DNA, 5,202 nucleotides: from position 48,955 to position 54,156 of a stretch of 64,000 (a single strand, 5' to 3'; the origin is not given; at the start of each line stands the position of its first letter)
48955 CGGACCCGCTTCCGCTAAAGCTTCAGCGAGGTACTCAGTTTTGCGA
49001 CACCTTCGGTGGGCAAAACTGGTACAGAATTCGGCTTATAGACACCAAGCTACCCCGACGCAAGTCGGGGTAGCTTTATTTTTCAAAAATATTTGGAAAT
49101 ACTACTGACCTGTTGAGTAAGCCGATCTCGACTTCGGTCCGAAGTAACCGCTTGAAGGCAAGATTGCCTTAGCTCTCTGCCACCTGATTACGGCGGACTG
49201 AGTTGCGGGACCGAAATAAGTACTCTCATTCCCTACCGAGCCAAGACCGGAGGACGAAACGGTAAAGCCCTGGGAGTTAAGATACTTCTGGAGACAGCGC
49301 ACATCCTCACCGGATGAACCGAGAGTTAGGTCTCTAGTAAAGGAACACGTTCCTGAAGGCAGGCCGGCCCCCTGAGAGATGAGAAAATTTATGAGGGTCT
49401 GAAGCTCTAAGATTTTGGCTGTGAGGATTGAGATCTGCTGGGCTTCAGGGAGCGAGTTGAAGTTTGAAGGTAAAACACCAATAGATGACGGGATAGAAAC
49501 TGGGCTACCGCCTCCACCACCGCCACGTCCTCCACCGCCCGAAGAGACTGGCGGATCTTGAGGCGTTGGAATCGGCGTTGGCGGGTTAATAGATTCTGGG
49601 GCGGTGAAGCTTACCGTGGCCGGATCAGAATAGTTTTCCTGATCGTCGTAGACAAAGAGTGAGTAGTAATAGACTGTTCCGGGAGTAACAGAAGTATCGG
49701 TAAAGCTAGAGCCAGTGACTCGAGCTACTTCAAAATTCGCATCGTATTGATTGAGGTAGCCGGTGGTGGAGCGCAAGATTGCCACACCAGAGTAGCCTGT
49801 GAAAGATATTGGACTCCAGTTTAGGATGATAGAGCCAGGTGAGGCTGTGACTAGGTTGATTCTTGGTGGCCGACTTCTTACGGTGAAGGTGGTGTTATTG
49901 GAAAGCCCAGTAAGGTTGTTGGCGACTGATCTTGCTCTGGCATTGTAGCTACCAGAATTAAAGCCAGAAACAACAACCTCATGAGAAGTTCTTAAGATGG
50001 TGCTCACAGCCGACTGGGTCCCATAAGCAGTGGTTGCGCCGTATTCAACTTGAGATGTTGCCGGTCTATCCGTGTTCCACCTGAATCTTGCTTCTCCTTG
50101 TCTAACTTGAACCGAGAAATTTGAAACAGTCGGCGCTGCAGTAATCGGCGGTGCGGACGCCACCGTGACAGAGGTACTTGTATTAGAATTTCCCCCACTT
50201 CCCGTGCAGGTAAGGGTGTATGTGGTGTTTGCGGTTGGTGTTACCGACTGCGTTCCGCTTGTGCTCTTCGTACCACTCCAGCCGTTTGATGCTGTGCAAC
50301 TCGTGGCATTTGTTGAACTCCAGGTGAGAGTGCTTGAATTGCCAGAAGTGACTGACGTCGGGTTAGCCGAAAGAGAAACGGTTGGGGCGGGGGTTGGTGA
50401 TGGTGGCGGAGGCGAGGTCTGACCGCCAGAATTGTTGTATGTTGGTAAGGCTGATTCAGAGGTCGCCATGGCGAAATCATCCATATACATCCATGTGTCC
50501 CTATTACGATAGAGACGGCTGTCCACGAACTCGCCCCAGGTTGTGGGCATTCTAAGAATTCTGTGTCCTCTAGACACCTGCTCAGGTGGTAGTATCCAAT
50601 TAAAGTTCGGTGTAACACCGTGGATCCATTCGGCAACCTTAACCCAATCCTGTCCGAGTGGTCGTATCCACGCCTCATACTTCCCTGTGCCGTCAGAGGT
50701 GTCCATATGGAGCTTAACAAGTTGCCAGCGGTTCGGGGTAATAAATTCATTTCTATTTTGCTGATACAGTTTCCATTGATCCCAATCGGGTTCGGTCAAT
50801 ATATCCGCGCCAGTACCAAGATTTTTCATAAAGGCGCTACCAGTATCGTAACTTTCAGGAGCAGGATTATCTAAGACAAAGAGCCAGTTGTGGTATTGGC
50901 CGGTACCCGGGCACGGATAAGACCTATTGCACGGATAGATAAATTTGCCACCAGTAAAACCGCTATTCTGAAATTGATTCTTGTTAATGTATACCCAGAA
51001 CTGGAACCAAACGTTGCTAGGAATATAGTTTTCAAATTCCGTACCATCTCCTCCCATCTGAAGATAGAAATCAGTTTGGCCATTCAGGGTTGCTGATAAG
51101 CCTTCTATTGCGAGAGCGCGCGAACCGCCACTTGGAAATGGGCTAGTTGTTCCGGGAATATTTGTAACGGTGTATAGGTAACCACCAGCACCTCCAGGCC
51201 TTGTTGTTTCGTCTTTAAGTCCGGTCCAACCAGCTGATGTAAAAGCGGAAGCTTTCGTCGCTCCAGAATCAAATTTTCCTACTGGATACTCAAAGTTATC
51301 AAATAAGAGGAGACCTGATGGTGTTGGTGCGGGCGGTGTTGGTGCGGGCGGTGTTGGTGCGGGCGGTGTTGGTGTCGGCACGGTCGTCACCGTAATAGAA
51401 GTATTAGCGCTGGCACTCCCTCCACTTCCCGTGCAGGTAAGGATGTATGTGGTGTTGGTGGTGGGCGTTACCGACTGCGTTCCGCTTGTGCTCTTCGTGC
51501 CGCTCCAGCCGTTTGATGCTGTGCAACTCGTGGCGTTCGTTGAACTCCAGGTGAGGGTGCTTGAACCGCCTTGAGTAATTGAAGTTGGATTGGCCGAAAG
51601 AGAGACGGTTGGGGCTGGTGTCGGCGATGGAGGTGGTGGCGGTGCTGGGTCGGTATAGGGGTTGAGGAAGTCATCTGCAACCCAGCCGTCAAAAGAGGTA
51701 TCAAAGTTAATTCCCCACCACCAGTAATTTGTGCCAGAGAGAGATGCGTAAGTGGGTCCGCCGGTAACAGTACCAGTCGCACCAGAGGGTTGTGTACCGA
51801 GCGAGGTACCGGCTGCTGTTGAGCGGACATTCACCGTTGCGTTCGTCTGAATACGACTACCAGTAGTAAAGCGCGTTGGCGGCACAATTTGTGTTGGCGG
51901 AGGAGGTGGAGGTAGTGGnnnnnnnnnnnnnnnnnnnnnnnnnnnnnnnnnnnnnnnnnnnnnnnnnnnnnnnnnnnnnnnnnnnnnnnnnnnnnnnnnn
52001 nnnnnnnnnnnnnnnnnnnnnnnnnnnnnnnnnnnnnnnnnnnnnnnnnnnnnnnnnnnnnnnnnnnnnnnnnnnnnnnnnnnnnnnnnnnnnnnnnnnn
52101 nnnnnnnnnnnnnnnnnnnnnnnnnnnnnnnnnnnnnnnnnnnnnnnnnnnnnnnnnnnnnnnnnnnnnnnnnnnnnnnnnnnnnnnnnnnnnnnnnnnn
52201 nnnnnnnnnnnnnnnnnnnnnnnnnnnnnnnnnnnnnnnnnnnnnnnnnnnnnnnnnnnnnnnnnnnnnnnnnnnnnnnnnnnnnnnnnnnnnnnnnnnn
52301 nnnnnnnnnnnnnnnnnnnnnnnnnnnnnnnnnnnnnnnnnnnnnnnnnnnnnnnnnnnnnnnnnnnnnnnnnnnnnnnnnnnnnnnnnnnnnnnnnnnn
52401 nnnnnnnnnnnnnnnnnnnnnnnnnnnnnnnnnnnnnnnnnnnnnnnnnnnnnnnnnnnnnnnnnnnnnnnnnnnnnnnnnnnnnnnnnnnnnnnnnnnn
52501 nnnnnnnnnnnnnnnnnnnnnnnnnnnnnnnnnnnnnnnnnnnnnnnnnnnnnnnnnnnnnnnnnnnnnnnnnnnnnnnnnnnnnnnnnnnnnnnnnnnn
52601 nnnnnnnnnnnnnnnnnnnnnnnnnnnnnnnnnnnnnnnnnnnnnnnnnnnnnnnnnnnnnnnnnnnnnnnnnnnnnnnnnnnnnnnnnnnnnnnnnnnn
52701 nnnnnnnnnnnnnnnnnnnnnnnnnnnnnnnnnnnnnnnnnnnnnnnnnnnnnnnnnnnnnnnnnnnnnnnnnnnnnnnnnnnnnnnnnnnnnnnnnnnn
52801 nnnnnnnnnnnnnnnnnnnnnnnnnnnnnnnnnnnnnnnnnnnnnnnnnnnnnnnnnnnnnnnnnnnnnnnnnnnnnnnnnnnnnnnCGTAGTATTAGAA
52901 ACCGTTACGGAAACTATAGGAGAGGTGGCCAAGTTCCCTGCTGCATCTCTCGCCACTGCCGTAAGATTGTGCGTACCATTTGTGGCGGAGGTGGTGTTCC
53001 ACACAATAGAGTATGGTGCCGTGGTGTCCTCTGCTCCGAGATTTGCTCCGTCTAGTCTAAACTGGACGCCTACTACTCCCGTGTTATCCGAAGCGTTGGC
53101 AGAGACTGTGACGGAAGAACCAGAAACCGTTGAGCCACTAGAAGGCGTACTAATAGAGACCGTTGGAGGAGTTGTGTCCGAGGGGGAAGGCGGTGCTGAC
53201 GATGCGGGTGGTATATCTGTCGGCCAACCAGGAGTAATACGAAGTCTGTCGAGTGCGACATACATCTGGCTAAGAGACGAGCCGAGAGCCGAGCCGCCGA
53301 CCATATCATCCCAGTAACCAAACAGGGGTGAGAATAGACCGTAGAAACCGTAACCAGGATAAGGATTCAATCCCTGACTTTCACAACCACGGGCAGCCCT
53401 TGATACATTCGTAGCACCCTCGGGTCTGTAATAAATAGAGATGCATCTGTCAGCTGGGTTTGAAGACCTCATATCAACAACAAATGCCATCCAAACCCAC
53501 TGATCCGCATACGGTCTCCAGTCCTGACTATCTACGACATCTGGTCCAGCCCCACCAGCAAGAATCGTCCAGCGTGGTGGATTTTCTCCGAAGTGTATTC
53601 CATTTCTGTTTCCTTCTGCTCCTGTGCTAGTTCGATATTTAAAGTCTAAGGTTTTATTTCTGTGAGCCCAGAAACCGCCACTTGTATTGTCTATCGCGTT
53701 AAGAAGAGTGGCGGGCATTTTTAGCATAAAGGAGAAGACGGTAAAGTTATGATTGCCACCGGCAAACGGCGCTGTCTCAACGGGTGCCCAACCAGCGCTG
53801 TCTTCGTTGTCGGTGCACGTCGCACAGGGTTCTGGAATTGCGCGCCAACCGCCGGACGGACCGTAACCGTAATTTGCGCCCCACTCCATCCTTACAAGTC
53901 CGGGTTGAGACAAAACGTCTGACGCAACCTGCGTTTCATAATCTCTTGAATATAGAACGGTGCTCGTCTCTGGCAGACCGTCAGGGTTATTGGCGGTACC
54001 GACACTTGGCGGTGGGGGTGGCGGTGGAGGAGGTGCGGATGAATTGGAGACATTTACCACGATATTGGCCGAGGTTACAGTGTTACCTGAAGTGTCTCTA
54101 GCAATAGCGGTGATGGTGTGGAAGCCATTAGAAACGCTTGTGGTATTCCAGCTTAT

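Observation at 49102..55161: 2019-aa giant surface protein with internally duplicated ~380-aa modules and a C-terminal PG-binding domain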

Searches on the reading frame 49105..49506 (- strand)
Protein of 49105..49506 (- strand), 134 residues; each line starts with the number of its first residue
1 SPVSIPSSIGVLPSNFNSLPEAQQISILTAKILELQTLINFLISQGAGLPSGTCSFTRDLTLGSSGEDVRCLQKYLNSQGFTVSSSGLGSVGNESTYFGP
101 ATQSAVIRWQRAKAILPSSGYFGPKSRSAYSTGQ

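Call 8: search_protein_families(library=pfam, proteins=[window:49105-49506:-], max_evalue=10)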
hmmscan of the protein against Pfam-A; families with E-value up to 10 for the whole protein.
seq(134 aa): 1 family
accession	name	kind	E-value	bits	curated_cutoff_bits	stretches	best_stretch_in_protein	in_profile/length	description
PF01471.23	PG_binding_1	-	1.4e-09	38.4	23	1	65-125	1-52/57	Putative peptidoglycan binding domain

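Call 85: search_solved_structures(query=window:49105-49506:-, max_evalue=1)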
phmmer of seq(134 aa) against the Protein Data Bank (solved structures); distinct sequences matched with E-value up to 1: 3.
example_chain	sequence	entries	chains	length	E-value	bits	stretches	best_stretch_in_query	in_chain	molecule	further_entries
1lbu_A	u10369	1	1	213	0.036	17.5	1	55-126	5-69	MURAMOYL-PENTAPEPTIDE CARBOXYPEPTIDASE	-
7rum_A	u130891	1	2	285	0.26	14.7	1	60-127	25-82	Endolysin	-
4xxt_A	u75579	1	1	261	0.34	14.3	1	61-88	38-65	Fusion of predicted Zn-dependent amidase/peptidase (Cell wall hydrolase/DD-carboxypeptidas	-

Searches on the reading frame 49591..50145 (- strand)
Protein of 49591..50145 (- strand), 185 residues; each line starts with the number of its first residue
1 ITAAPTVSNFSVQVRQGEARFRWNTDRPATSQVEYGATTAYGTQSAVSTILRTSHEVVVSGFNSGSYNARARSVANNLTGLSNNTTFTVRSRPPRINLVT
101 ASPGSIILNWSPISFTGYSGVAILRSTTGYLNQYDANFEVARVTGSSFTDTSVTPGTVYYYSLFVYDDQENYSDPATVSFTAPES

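Call 8: search_protein_families(library=pfam, proteins=[window:49591-50145:-], max_evalue=10)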
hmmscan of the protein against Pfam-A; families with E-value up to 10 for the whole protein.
seq(185 aa): 1 family
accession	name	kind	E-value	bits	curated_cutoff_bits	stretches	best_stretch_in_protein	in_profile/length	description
PF24221.1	Fn3_nematode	-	0.25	11.6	27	1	12-62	12-66/127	Nematode fibronectin type-III domain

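Call 67: search_solved_structures(query=window:49591-50145:-, max_evalue=10)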
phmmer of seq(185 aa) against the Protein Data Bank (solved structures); distinct sequences matched with E-value up to 10: 37.
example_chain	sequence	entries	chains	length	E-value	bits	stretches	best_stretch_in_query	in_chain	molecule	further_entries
6zzc_D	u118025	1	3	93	0.0001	25.4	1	89-179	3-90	MB_CrS6-1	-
4jeg_B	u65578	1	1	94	0.0057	19.7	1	90-180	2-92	Monobody CS1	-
6zz8_G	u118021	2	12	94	0.011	18.9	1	89-180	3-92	Protein B | MB_CRS6-15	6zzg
2qbw_A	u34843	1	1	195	0.012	18.7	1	88-171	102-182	PDZ-Fibronectin fusion protein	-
6sm5_B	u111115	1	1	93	0.012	18.7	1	89-180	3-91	MbC (monobody targeting SHP1-C-SH2)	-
6o02_B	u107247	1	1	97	0.023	17.8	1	89-179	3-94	Monobody (MC3)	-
4jmg_A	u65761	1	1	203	0.037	17.1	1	88-180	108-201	Clamp Ptpn11_pY580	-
5mtm_B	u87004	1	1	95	0.037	17.1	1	89-175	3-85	Monobody Mb(Lck_3)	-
6zzd_C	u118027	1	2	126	0.038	17.1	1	88-167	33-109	MB_CRS6-13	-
7l0f_F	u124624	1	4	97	0.047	16.8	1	89-172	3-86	Monobody 12VC3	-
6d0n_D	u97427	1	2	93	0.051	16.7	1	89-180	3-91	Monobody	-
6d0j_D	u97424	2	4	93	0.051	16.7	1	89-180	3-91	Monobody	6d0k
5nkq_E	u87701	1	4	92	0.054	16.6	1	89-180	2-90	Monobody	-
7l0g_C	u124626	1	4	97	0.074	16.1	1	89-172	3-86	Monobody 12VC1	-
3ch8_A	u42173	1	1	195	0.075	16.1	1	88-180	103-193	fusion protein PDZ-Fibronectin,Fibronectin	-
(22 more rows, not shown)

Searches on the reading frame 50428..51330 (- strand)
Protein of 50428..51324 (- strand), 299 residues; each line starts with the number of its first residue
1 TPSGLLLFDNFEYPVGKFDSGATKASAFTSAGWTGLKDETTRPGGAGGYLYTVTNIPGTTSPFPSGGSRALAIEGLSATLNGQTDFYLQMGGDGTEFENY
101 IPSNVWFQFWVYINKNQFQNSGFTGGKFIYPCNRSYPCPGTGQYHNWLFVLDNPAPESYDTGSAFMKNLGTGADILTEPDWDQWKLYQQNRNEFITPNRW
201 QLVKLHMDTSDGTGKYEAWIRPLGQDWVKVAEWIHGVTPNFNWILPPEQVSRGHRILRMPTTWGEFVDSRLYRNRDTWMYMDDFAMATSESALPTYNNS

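Call 8: search_protein_families(library=pfam, proteins=[window:50428-51324:-], max_evalue=10)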
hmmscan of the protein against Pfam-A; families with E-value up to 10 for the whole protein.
seq(299 aa): 0 families

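Call 47: search_protein_families(library=ncbifam, proteins=[window:50434-51330:-], max_evalue=1)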
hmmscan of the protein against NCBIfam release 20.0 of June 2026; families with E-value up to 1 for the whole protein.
window:50434-51330:- (299 aa): 0 families

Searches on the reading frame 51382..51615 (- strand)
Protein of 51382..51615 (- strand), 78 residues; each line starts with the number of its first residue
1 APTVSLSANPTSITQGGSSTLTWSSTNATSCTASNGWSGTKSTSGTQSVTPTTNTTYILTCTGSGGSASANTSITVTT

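Call 8: search_protein_families(library=pfam, proteins=[window:51382-51615:-], max_evalue=10)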
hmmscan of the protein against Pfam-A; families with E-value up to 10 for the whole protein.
seq(78 aa): 0 families

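Call 84: search_solved_structures(query=window:51382-51615:-, max_evalue=10)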
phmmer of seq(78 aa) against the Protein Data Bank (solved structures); distinct sequences matched with E-value up to 10: 5.
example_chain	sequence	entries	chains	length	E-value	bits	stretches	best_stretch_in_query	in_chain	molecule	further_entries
9ncf_S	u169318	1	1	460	0.26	15.1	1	5-74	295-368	Immunoglobulin-like domain protein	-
4z6j_A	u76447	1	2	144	0.6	13.9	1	18-53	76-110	Avidin family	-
4z27_A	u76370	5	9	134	0.6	13.9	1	18-53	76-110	Avidin family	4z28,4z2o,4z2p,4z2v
6rtq_A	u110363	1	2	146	0.65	13.8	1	18-53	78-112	Hoefavidin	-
7b21_AAA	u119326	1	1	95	0.99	13.2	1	24-53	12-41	Carbohydrate binding protein, putative, cbp2D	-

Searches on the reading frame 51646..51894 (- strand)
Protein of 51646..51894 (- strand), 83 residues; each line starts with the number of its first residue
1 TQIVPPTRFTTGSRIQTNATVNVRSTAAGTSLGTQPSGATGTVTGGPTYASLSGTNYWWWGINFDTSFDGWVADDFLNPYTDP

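Call 8: search_protein_families(library=pfam, proteins=[window:51646-51894:-], max_evalue=10)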
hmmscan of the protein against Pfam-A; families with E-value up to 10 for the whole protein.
seq(83 aa): 1 family
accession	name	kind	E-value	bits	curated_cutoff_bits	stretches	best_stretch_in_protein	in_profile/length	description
PF08239.17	SH3_3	-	0.012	16.2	27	1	20-77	2-53/54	Bacterial SH3 domain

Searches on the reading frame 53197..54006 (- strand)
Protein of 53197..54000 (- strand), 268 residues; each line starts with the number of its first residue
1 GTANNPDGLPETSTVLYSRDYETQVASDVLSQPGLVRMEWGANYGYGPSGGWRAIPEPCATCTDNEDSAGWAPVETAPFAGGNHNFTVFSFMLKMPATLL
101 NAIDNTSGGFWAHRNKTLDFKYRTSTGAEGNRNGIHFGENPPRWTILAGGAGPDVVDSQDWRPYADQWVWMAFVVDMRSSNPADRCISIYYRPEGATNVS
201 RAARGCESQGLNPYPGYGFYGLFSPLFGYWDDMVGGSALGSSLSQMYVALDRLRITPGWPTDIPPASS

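Call 8: search_protein_families(library=pfam, proteins=[window:53206-54006:-], max_evalue=10)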
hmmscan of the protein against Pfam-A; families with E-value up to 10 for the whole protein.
seq(267 aa): 0 families

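Call 47: search_protein_families(library=ncbifam, proteins=[window:53197-54000:-], max_evalue=1)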
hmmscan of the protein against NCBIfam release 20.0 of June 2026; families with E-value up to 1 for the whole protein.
window:53197-54000:- (268 aa): 0 families

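Call 50: find_homologous_proteins(query=window:53197-54000:-, max_evalue=0.001)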
Query window:53197-54000:- (268 aa): 8 proteins with E <= 0.001 among 750 candidates.
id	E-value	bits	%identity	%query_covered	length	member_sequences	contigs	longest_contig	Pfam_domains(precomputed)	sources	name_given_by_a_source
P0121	1.6e-71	259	51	97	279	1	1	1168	-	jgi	-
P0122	9.9e-70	253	46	98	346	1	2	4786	-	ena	-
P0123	1.2e-68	249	49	97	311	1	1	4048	-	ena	-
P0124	2.4e-66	242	50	92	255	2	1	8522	-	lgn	-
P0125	2.6e-57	212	42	96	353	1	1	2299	-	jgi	-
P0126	9.9e-56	207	43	97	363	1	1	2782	-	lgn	-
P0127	3.8e-53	198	43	96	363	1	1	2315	-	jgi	jgi:hypothetical protein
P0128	9.1e-36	141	34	96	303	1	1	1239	-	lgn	-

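Call 61: predict_structure(alignment_id=A3)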
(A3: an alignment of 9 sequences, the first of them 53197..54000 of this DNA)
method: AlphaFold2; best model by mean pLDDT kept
length: 268 residues; sequences in the alignment: 9
mean_pLDDT: 77.9   pTM: 0.83
mean pLDDT of the five models: 77.9, 76.8, 74.7, 71.7, 69.9
residues with pLDDT >= 90: 57; 70-90: 137; 50-70: 56; < 50: 18
segments of 3 or more residues with pLDDT < 50: 1-7, 76-78
pLDDT, mean of each block of 10 residues (from residue 1): 42 73 88 86 90 83 70 60 76 93 73 77 77 82 80 74 95 87 85 87 77 64 85 68 87 83 58
secondary structure, 60 per line:
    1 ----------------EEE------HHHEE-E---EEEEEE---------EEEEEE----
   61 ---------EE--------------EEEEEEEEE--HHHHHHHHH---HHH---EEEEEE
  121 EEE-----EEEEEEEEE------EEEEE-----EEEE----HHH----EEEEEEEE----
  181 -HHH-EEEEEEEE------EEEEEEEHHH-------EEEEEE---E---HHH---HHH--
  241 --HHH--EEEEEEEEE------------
elements in order: E17-19 E36-41 E51-56 E86-94 H97-105 E115-123 E129-137 E144-148 E154-157 E169-176 E186-193 E200-206 E217-222 E248-256

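Call 64: fold_search(model_id=the predicted structure, library=pdb)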
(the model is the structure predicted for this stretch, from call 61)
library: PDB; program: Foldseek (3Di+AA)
matches with E <= 10: 554; with E <= 0.001: 30
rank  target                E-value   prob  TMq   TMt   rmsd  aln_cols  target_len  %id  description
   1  5gmt_A                3.8e-06  1.00  0.50  0.50   7.6       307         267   11  Crystal structure of the marine PL-14 alginate lyase from Aplysia kurodai (released 2017-01-04)
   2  1fv2_A                4.3e-06  1.00  0.37  0.24  10.2       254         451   14  The Hc fragment of tetanus toxin complexed with an analogue of its ganglioside receptor GT1B (released 2001-09-05)
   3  5gmt_B                9.4e-06  1.00  0.50  0.51   7.8       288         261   10  Crystal structure of the marine PL-14 alginate lyase from Aplysia kurodai (released 2017-01-04)
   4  8q2a_A                2.8e-05  1.00  0.40  0.45   8.2       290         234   12  TtX122B - A domain of unknown function from the Teredinibacter turnerae protein TERTU_2913 (released 2024-03-13)
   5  3gne_A                3.7e-05  1.00  0.31  0.33  11.0       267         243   12  Crystal structure of alginate lyase vAL-1 from Chlorella virus (released 2009-10-20)
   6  9qco_A                5.2e-05  1.00  0.34  0.11   7.7       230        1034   11  NTNH-HA70 complex from Clostridium botulinum Serotype B1 (released 2025-09-10)
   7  9qc8_B                5.5e-05  1.00  0.36  0.10   9.9       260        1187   12  BoNT-NTNH-HA70 complex from Clostridium botulinum Serotype B1 (released 2025-09-10)
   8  1diw                  6.5e-05  1.00  0.40  0.26   9.8       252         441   15  THE HC FRAGMENT OF TETANUS TOXIN COMPLEXED WITH GALACTOSE (released 2000-03-24)
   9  6yp6                  9.1e-05  1.00  0.45  0.52   6.6       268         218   11  Structural annotation of the conserved carbohydrate esterase vb_24B_21 from Shiga toxin-encoding bacteriophage phi24B (released 2020-09-16)
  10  1ioa_A                1.1e-04  1.00  0.38  0.44  11.9       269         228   10  ARCELIN-5, A LECTIN-LIKE DEFENSE PROTEIN FROM PHASEOLUS VULGARIS (released 1996-12-23)
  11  3v0a_B                1.1e-04  1.00  0.34  0.10   8.7       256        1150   10  2.7 angstrom crystal structure of BoNT/Ai in complex with NTNHA (released 2012-03-14)
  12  5tpb_A                1.3e-04  1.00  0.36  0.26  10.6       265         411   11  Binding domain of BoNT/A complexed with ganglioside variant (released 2017-01-18)
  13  1avb_A                1.4e-04  1.00  0.36  0.41  11.2       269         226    9  ARCELIN-1 FROM PHASEOLUS VULGARIS L (released 1998-10-14)
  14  9arl_B                1.7e-04  1.00  0.34  0.10   8.4       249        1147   10  CryoEM structure of BoNT-NTNH-OrfX2 complex from Clostridium botulinum strain A1-ST7B, major class (released 2025-01-22)
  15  8rvi_A                2.1e-04  1.00  0.35  0.25  11.1       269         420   11  Structure of the binding domain of BoNT/A mutant H1253K in complex with the GM1a ganglioside receptor (released 2025-02-12)
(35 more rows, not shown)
